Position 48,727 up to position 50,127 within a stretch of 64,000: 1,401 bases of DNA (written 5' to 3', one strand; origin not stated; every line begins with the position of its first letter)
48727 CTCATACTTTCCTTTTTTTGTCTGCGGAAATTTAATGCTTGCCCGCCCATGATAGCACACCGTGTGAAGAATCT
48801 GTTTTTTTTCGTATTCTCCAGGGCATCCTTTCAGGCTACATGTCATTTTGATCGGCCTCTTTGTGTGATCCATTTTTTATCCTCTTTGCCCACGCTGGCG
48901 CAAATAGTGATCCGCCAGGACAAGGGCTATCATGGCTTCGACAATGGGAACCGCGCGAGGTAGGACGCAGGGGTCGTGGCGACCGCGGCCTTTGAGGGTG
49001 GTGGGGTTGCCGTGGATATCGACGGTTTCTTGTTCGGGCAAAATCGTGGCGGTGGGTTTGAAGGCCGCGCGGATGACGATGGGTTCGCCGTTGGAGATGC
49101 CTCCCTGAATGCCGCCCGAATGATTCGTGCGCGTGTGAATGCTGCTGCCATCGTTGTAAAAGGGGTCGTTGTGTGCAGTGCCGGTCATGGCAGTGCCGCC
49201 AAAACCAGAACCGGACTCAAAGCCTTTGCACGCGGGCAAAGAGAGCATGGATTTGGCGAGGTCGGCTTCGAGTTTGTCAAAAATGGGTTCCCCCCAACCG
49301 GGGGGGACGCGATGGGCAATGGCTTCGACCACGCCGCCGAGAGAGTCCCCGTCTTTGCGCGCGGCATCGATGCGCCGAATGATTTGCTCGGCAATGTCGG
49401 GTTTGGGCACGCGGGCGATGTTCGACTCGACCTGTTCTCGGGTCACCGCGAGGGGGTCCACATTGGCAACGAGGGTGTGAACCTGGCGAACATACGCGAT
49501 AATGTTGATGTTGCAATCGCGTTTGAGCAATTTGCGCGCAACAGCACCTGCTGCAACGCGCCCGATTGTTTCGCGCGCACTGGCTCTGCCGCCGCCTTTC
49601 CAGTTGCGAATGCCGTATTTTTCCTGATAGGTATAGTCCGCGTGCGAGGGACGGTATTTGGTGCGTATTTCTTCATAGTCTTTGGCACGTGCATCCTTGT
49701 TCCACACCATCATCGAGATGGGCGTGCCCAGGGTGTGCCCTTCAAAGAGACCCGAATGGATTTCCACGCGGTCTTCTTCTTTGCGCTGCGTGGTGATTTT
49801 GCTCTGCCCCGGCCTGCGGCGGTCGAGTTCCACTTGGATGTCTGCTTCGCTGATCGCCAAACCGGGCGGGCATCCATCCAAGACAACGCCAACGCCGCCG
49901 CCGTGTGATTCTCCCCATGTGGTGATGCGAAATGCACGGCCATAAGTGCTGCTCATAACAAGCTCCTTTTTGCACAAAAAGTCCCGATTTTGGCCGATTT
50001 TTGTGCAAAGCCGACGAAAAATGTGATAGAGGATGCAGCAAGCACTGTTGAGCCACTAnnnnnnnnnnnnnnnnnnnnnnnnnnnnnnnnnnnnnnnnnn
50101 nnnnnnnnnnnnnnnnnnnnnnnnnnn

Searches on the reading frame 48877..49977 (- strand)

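Call 43: search_protein_families(library=pfam, proteins=[window:48877-49977:-])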
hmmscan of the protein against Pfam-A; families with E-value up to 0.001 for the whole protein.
window:48877-49977:- (366 aa): 1 family
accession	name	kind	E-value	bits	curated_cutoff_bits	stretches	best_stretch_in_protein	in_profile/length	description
PF01264.26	Chorismate_synt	-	2.4e-139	464.1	27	1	16-359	1-327/327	Chorismate synthase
